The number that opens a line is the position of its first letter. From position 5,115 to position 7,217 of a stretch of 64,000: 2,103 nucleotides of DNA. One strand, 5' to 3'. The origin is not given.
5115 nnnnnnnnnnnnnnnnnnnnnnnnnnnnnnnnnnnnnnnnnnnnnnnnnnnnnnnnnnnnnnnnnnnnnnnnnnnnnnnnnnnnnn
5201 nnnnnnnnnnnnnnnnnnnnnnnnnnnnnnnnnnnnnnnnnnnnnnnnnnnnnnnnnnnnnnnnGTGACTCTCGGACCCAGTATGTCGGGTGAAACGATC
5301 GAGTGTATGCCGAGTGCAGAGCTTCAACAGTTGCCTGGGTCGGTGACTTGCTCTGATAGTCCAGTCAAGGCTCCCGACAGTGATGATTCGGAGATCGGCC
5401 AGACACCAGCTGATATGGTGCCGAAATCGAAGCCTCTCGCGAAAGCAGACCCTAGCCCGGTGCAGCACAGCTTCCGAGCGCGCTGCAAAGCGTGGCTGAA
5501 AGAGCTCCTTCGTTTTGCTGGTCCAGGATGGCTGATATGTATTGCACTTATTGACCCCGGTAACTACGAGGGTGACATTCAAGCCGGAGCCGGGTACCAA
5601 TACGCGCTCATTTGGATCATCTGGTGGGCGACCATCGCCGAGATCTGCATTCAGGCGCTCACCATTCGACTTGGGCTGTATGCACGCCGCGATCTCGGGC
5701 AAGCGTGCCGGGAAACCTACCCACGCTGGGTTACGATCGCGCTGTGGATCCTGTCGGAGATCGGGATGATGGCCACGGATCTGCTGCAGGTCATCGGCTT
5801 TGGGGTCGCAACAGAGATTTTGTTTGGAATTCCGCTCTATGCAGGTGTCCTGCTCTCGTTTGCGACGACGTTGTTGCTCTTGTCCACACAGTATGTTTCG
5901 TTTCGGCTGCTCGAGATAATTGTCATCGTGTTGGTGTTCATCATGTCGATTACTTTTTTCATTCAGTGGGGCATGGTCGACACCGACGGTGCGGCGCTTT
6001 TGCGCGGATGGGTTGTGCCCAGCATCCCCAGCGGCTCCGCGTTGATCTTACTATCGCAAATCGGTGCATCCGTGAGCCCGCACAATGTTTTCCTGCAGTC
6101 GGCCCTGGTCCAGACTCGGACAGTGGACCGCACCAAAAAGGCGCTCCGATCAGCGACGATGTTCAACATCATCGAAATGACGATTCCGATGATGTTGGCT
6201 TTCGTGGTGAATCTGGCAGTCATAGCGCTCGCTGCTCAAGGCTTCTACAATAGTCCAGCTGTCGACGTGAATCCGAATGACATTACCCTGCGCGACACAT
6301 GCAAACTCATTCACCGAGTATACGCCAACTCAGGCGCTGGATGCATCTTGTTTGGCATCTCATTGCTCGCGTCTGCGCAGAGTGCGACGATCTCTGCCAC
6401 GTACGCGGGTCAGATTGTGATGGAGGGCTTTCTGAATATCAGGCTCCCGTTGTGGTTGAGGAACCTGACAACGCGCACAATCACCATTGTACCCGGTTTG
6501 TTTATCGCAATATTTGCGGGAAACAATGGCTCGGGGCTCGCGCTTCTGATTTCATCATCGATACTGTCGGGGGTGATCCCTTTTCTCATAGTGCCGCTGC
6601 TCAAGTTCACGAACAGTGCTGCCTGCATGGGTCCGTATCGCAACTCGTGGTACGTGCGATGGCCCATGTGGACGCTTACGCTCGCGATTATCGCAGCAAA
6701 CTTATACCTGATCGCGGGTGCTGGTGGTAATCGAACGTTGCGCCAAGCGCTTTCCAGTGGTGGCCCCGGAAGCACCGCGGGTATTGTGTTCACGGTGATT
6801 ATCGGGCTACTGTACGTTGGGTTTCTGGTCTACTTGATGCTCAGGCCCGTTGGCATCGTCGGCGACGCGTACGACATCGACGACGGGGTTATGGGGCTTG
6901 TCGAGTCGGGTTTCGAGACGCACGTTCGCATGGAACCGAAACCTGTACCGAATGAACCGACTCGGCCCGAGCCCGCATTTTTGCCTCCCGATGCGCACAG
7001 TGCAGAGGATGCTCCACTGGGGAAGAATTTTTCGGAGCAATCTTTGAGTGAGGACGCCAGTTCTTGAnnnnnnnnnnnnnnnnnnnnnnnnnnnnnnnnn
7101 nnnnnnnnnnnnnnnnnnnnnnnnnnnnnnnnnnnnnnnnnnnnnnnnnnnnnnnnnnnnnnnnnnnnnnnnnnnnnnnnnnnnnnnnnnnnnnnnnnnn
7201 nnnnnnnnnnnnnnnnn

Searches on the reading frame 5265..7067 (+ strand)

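Call 12: search_protein_families(library=pfam, proteins=[window:5265-7067:+], max_evalue=0.001)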
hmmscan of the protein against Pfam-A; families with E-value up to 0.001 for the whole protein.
window:5265-7067:+ (600 aa): 1 family
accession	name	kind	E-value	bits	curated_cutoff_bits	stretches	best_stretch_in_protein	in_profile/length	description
PF01566.24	Nramp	-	7e-95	318.5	29.8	1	103-462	3-357/357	Natural resistance-associated macrophage protein-like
